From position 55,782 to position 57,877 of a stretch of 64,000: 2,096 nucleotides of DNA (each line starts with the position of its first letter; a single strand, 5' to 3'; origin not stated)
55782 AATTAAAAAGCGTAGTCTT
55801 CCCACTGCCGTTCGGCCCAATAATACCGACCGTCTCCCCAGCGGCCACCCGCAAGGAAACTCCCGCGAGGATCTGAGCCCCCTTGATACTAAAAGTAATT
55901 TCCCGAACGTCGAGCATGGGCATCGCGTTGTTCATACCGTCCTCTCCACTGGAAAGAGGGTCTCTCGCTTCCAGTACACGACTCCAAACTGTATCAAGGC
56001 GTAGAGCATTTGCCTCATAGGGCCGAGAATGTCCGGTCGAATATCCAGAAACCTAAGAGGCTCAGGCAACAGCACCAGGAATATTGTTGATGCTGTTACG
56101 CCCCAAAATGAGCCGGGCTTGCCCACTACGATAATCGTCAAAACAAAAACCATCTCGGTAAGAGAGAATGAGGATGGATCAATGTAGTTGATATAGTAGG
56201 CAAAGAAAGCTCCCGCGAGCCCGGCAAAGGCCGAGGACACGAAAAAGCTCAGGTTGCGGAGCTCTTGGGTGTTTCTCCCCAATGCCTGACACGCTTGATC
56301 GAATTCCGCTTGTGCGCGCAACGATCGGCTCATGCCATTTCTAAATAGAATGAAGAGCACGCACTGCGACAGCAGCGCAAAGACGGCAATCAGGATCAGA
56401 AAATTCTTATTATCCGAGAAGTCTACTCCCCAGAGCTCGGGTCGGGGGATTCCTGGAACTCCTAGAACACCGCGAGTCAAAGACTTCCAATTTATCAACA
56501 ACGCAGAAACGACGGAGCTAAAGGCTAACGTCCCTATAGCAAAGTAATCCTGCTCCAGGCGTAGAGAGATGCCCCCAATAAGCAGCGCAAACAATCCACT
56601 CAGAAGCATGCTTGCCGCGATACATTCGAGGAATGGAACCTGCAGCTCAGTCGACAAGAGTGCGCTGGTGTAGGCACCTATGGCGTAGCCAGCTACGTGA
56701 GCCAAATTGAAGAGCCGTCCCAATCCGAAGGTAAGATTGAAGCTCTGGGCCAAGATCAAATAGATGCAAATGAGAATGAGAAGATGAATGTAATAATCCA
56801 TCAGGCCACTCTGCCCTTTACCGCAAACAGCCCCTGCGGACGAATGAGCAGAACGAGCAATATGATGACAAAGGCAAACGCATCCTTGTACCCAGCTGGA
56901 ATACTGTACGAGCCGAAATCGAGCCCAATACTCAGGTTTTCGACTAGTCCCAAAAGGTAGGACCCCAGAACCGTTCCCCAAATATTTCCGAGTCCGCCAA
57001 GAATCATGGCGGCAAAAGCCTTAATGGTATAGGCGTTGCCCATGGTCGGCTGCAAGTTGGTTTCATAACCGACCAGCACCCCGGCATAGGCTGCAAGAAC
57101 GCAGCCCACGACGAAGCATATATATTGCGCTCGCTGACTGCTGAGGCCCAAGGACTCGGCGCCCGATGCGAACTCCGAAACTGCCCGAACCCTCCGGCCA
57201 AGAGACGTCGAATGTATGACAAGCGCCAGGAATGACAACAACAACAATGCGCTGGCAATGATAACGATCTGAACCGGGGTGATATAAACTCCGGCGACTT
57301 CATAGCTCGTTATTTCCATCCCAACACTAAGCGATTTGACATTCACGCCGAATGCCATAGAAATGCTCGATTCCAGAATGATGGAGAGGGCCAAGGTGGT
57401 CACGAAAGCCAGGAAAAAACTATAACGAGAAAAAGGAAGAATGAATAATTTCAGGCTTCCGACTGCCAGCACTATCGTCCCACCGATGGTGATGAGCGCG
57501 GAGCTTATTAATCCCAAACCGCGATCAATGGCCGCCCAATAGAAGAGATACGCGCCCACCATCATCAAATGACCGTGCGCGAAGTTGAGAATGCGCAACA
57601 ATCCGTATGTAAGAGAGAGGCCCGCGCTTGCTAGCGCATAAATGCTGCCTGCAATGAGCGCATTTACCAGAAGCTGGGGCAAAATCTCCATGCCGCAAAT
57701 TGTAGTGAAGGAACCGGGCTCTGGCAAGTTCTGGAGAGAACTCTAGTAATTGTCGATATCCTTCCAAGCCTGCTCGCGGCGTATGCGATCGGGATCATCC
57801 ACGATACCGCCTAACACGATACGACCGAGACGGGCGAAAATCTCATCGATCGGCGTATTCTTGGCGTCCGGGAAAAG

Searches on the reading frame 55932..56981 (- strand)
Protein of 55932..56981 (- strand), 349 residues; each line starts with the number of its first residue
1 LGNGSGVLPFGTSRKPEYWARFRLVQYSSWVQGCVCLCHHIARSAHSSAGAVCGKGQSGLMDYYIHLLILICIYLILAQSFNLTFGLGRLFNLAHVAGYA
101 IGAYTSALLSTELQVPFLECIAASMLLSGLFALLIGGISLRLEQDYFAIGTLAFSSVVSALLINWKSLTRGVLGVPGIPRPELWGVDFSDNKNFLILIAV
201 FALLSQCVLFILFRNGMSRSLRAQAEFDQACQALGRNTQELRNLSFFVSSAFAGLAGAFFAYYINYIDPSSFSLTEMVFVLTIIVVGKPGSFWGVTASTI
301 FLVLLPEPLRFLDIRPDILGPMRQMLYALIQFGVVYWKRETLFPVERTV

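Call 3: search_protein_families(library=pfam, proteins=[window:55932-56981:-], max_evalue=0.01)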
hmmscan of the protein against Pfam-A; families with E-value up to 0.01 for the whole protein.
window:55932-56981:- (349 aa): 1 family
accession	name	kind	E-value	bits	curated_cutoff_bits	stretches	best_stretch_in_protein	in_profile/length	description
PF02653.21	BPD_transp_2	-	2.8e-37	128.8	26.8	1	65-307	3-244/269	Branched-chain amino acid transport system / permease component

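Call 4: search_protein_families(library=ncbifam, proteins=[window:55932-56981:-], max_evalue=0.001)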
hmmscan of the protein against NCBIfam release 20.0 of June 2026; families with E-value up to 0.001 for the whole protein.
window:55932-56981:- (349 aa): 7 families
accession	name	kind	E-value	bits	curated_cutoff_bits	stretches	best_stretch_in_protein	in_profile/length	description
NF008450.0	PRK11301.1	subfamily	1.7e-42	146.3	366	2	67-190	114-237/418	high-affinity branched-chain amino acid ABC transporter permease LivM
TIGR03408.1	urea_trans_UrtC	equivalog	4.8e-12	46.2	296.2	1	120-299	91-273/313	urea ABC transporter permease subunit UrtC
TIGR03409.1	urea_trans_UrtB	equivalog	7.8e-12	45.4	250.3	1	67-306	7-254/291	urea ABC transporter permease subunit UrtB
TIGR03727.1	urea_t_UrtC_arc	equivalog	2.8e-10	39.6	575.55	1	64-303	50-304/369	urea ABC transporter, permease protein UrtC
TIGR03622.1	urea_t_UrtB_arc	equivalog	3.2e-10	39.8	374.25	1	75-302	14-241/284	urea ABC transporter, permease protein UrtB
NF008011.0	PRK10740.1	equivalog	3e-06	27.1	379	1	69-300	17-262/308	high-affinity branched-chain amino acid ABC transporter permease LivH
NF011961.0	PRK15432.1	equivalog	0.00072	18.9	388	1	203-286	168-251/344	autoinducer 2 ABC transporter permease LsrC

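Call 38: find_homologous_proteins(query=window:55935-56801:-, max_evalue=1e-10)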
Query window:55935-56801:- (289 aa): 2076 proteins with E <= 1e-10 among 8000 candidates; the best 120 are listed.
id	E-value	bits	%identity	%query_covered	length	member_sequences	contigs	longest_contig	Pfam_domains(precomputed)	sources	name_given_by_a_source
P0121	1.0e-182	624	100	100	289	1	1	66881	PF02653.22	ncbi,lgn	-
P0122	1.5e-157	541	84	100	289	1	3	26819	PF02653.22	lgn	-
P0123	6.6e-147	506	81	100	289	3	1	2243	PF02653.22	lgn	-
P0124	7.2e-143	493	78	100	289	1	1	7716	PF02653.22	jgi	jgi:branched-chain amino acid transport system permease protein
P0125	4.8e-132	458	72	100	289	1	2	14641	PF02653.22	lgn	-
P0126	4.3e-131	454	71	100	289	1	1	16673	PF02653.22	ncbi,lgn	-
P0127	4.1e-130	451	70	100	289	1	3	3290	PF02653.22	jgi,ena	-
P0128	9.6e-130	450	72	100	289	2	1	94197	PF02653.22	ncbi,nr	ncbi:MAG: branched-chain amino acid ABC transporter permease [Oligoflexia bacterium]|nr:branched-cha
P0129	1.2e-128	446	71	100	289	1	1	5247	PF02653.22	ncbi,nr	ncbi:MAG: branched-chain amino acid ABC transporter permease [Bdellovibrionales bacterium]|nr:branch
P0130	1.5e-128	446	73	100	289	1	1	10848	PF02653.22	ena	-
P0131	2.1e-128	446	73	100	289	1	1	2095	PF02653.22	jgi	jgi:branched-chain amino acid transport system permease protein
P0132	4.1e-127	441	72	100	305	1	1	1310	PF02653.22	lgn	-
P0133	1.5e-126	440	70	100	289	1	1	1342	PF02653.22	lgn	-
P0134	4.9e-126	438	72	100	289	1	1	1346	PF02653.22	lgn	-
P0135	5.0e-126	438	68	100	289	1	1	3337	PF02653.22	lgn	-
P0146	1.5e-124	433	69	100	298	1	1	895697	PF02653.22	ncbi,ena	-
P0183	9.7e-122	424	71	100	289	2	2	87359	PF02653.22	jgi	jgi:branched-chain amino acid transport system permease protein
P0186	1.2e-121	423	69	100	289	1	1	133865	PF02653.22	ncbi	ncbi:MAG: branched-chain amino acid ABC transporter permease [Bdellovibrionota bacterium]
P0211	1.8e-120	420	68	100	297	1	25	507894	PF02653.22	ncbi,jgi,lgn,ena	jgi:branched-chain amino acid transport system permease protein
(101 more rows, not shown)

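Call 39: find_encoding_contigs(protein=P0146, flank=10000, max_places=1)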
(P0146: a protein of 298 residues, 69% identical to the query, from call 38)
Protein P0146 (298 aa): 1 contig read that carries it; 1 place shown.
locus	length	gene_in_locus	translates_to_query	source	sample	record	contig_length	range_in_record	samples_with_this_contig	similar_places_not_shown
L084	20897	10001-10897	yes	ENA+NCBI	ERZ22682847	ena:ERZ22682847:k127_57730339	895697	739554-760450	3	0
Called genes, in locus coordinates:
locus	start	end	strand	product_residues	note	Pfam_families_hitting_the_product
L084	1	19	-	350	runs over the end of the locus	PF25084:LbH_EIF2B (weak), PF25087:GMPPB_C, PF00132:Hexapep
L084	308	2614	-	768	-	-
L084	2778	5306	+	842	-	PF00535:Glycos_transf_2, PF13632:Glyco_trans_2_3 (faint), PF13641:Glyco_tranf_2_3, PF00535:Glycos_transf_2, PF10111:Glyco_tranf_2_2 (weak)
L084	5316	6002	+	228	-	PF00535:Glycos_transf_2, PF13641:Glyco_tranf_2_3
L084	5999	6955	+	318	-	PF13424:TPR_12 (faint), PF14559:TPR_19 (faint)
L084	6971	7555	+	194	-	-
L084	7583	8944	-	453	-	-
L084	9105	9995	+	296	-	PF02653:BPD_transp_2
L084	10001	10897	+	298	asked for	PF02653:BPD_transp_2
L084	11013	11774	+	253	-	PF00005:ABC_tran, PF13304:AAA_21 (faint)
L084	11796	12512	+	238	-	PF01479:S4 (faint), PF00849:PseudoU_synth_2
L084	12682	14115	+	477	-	PF00072:Response_reg, PF00158:Sigma54_activat, PF14532:Sigma54_activ_2, PF07728:AAA_5, PF25601:AAA_lid_14, PF02954:HTH_8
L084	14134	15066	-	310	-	-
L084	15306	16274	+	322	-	PF01928:CYTH (weak)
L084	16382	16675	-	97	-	-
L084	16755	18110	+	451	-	PF03631:Virul_fac_BrkB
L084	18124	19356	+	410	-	PF00675:Peptidase_M16 (weak), PF05193:Peptidase_M16_C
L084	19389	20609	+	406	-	PF00675:Peptidase_M16, PF05193:Peptidase_M16_C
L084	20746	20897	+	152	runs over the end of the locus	PF08327:AHSA1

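Call 40: find_encoding_contigs(protein=P0211, flank=10000, max_places=1)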
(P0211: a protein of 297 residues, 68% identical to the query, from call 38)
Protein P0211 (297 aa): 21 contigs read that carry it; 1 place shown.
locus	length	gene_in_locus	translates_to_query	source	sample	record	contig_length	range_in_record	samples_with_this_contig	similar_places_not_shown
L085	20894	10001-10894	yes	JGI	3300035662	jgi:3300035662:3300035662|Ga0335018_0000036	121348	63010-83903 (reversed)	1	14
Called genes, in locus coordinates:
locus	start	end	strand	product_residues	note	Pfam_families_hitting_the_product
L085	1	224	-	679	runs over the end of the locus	-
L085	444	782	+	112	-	-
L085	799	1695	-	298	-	PF13489:Methyltransf_23 (faint), PF08241:Methyltransf_11 (faint)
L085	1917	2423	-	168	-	-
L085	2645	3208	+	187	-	-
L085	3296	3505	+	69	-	-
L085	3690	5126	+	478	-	PF03062:MBOAT, PF13813:MBOAT_2 (weak)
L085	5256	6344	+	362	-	PF16822:ALGX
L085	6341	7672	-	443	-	PF01590:GAF (faint), PF13185:GAF_2, PF00512:HisKA (weak), PF02518:HATPase_c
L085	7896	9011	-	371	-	PF13458:Peripla_BP_6, PF01094:ANF_receptor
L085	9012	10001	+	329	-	PF02653:BPD_transp_2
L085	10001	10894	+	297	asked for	PF02653:BPD_transp_2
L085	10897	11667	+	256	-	PF02463:SMC_N (weak), PF00005:ABC_tran, PF13304:AAA_21 (faint)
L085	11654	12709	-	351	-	PF13433:Peripla_BP_5 (weak), PF13458:Peripla_BP_6, PF01094:ANF_receptor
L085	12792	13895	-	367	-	PF01636:APH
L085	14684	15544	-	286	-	PF01980:TrmO_N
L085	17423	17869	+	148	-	-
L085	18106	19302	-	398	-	PF07075:NamZ_N, PF20732:NamZ_C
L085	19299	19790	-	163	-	-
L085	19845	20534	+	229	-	PF00579:tRNA-synt_1b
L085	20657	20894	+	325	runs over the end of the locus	PF00294:PfkB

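Call 42: find_encoding_contigs(protein=P0122, flank=10000, max_places=1)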
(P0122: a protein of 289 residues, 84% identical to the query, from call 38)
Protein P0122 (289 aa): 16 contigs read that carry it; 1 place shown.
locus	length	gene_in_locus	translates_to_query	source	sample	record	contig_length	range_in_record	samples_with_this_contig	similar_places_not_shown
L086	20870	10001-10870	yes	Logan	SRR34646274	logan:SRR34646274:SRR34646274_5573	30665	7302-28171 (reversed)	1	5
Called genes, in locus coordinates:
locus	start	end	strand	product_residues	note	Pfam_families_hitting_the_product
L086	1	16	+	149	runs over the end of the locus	PF22817:ApeP-like, PF07977:FabA, PF22818:ApeI-like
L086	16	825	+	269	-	PF25084:LbH_EIF2B (faint), PF25087:GMPPB_C (faint), PF00132:Hexapep, PF13720:Acetyltransf_11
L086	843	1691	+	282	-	PF17930:LpxI_N, PF06230:LpxI_C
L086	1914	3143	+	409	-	-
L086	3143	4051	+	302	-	PF00496:SBP_bac_5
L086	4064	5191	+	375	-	PF02563:Poly_export, PF10531:SLBB (weak), PF22461:SLBB_2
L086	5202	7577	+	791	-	PF02706:Wzz, PF13807:GNVR, PF01656:CbiA, PF10609:ParA, PF13614:AAA_31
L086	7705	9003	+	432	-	PF03215:Rad17 (faint), PF00004:AAA, PF07728:AAA_5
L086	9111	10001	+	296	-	PF02653:BPD_transp_2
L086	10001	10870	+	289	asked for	PF02653:BPD_transp_2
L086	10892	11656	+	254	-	PF00005:ABC_tran, PF13304:AAA_21 (faint)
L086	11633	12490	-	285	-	PF24575:TPR_Slam (faint), PF07719:TPR_2 (faint), PF12895:ANAPC3 (faint), PF13424:TPR_12 (faint), PF13428:TPR_14 (faint), PF25058:ARM_TT21 (faint), PF13432:TPR_16, PF14559:TPR_19 (weak), +6 more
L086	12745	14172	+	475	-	PF00072:Response_reg, PF00004:AAA (faint), PF00158:Sigma54_activat, PF14532:Sigma54_activ_2, PF07728:AAA_5 (weak), PF25601:AAA_lid_14, PF02954:HTH_8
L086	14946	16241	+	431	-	PF03631:Virul_fac_BrkB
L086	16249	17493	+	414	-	PF00675:Peptidase_M16 (weak), PF05193:Peptidase_M16_C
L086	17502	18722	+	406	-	PF00675:Peptidase_M16, PF05193:Peptidase_M16_C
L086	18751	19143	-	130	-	-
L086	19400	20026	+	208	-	-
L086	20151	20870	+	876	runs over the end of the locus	PF13491:FtsK_4TM, PF17854:FtsK_alpha, PF01580:FtsK_SpoIIIE, PF09397:FtsK_gamma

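Call 43: find_encoding_contigs(protein=P0186, flank=10000, max_places=1)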
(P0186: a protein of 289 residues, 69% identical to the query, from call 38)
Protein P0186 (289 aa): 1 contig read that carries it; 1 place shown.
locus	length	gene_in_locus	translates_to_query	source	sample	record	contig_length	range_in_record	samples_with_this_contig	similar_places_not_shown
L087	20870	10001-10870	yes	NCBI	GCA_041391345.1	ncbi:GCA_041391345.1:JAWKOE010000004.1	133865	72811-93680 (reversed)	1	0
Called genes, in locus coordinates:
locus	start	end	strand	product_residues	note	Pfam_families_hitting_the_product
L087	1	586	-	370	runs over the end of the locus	PF00155:Aminotran_1_2 (weak), PF01041:DegT_DnrJ_EryC1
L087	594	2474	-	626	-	PF13727:CoA_binding_3 (weak), PF01073:3Beta_HSD, PF01370:Epimerase, PF02719:Polysacc_synt_2, PF04321:RmlD_sub_bind, PF16363:GDP_Man_Dehyd, PF07993:NAD_binding_4 (weak)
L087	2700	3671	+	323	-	PF01370:Epimerase, PF04321:RmlD_sub_bind, PF16363:GDP_Man_Dehyd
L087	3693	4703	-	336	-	PF07228:SpoIIE (faint)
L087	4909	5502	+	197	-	-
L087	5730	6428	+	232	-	-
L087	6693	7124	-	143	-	-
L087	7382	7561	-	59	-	-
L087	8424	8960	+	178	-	-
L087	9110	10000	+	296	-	PF02653:BPD_transp_2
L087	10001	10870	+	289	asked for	PF02653:BPD_transp_2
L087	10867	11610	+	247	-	PF02463:SMC_N (weak), PF00005:ABC_tran, PF13304:AAA_21 (faint)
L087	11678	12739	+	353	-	-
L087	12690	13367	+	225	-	-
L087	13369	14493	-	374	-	PF12895:ANAPC3 (faint), PF14559:TPR_19 (faint), PF13176:TPR_7 (faint), PF07719:TPR_2 (faint), PF13174:TPR_6 (faint), PF13181:TPR_8 (faint), PF13424:TPR_12 (faint), PF13428:TPR_14 (faint), +1 more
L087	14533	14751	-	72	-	PF10049:DUF2283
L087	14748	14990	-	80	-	-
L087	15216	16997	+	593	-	PF14306:PUA_2, PF01747:ATP-sulfurylase, PF01583:APS_kinase, PF08433:KTI12 (weak)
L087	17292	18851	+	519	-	PF00072:Response_reg, PF00004:AAA (faint), PF00158:Sigma54_activat, PF14532:Sigma54_activ_2, PF07728:AAA_5 (weak), PF25601:AAA_lid_14, PF02954:HTH_8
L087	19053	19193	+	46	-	-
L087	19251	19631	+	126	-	-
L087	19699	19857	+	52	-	-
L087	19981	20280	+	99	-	-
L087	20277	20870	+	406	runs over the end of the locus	PF00675:Peptidase_M16, PF05193:Peptidase_M16_C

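Call 44: find_encoding_contigs(protein=P0183, flank=10000, max_places=1)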
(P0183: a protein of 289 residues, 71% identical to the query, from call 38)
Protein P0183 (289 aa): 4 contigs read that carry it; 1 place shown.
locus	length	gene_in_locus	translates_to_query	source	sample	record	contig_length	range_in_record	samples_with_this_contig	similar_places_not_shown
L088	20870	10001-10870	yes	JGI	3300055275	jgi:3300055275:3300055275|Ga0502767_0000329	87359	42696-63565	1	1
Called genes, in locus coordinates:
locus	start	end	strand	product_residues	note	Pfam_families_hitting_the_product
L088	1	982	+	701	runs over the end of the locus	PF00669:Flagellin_N, PF07676:PD40 (faint), PF00700:Flagellin_C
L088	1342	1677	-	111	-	-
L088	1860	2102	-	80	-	-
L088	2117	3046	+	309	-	PF05987:DUF898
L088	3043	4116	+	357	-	PF01435:Peptidase_M48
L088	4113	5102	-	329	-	PF00657:Lipase_GDSL (weak), PF13472:Lipase_GDSL_2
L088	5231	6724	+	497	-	PF00450:Peptidase_S10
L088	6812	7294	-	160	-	PF03942:DTW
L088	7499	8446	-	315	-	PF00149:Metallophos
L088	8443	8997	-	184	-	PF10263:SprT-like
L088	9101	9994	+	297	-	PF02653:BPD_transp_2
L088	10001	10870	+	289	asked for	PF02653:BPD_transp_2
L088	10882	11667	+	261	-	PF00005:ABC_tran, PF13304:AAA_21 (faint)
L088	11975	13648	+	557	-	PF00916:Sulfate_transp, PF16983:MFS_MOT1 (weak)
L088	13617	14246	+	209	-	PF00484:Pro_CA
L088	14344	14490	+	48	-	-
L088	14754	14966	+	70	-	-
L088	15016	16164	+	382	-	-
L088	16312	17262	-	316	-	-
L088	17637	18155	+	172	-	PF00571:CBS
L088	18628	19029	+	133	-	PF02469:Fasciclin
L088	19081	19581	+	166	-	PF02469:Fasciclin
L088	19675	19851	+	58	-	-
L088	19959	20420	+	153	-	-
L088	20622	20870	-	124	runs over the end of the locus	PF13564:DoxX_2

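Call 56: search_protein_families(library=padloc, proteins=[L086:1914-3143:+], max_evalue=0.01)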
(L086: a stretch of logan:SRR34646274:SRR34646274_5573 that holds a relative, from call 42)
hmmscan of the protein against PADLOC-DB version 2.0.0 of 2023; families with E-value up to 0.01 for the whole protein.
L086:1914-3143:+ (409 aa): 0 families

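Call 79: find_encoding_contigs(protein=P0121, flank=10000, max_places=2)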
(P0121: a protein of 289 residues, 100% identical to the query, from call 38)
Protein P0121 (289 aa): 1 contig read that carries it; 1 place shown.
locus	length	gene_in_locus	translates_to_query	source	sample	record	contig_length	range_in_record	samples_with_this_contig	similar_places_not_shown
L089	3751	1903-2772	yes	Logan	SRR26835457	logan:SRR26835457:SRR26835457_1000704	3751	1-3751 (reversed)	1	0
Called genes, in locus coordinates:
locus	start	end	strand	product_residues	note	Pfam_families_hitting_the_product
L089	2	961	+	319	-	?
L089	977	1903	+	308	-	PF02653:BPD_transp_2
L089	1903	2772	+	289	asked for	PF02653:BPD_transp_2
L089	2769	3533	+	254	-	PF02463:SMC_N (faint), PF00005:ABC_tran, PF13304:AAA_21 (faint)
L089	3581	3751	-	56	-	?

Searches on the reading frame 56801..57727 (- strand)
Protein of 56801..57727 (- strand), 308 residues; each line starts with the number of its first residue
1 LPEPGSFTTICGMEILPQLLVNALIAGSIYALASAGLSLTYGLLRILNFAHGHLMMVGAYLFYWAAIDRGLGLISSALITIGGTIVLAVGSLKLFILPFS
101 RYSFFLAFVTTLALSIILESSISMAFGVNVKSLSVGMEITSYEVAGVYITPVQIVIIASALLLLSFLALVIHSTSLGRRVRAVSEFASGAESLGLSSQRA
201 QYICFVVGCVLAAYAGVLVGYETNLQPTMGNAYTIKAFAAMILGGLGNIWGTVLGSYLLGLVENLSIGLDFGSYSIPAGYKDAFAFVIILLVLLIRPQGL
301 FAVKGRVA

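Call 3: search_protein_families(library=pfam, proteins=[window:56801-57727:-], max_evalue=0.01)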
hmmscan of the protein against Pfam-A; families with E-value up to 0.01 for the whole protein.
window:56801-57727:- (308 aa): 1 family
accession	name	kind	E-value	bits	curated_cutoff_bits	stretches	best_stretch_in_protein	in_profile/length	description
PF02653.21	BPD_transp_2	-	2e-30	106.3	26.8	1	20-293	2-269/269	Branched-chain amino acid transport system / permease component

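Call 4: search_protein_families(library=ncbifam, proteins=[window:56801-57727:-], max_evalue=0.001)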
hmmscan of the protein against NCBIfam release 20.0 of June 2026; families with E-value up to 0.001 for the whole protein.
window:56801-57727:- (308 aa): 6 families
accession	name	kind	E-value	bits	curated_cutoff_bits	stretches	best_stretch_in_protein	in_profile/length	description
TIGR03409.1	urea_trans_UrtB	equivalog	3e-40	138.7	250.3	1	20-306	4-291/291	urea ABC transporter permease subunit UrtB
NF008011.0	PRK10740.1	equivalog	1.1e-29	104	379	1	18-301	10-300/308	high-affinity branched-chain amino acid ABC transporter permease LivH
TIGR03622.1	urea_t_UrtB_arc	equivalog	1.6e-22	80.1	374.25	1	29-273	13-254/284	urea ABC transporter, permease protein UrtB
NF040906.3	GguB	equivalog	6.1e-10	38.9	450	1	128-264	202-342/375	multiple monosaccharide ABC transporter permease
NF011961.0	PRK15432.1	equivalog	1.2e-06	28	388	1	65-295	80-303/344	autoinducer 2 ABC transporter permease LsrC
TIGR03408.1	urea_trans_UrtC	equivalog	0.00048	19.9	296.2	1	134-301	149-311/313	urea ABC transporter permease subunit UrtC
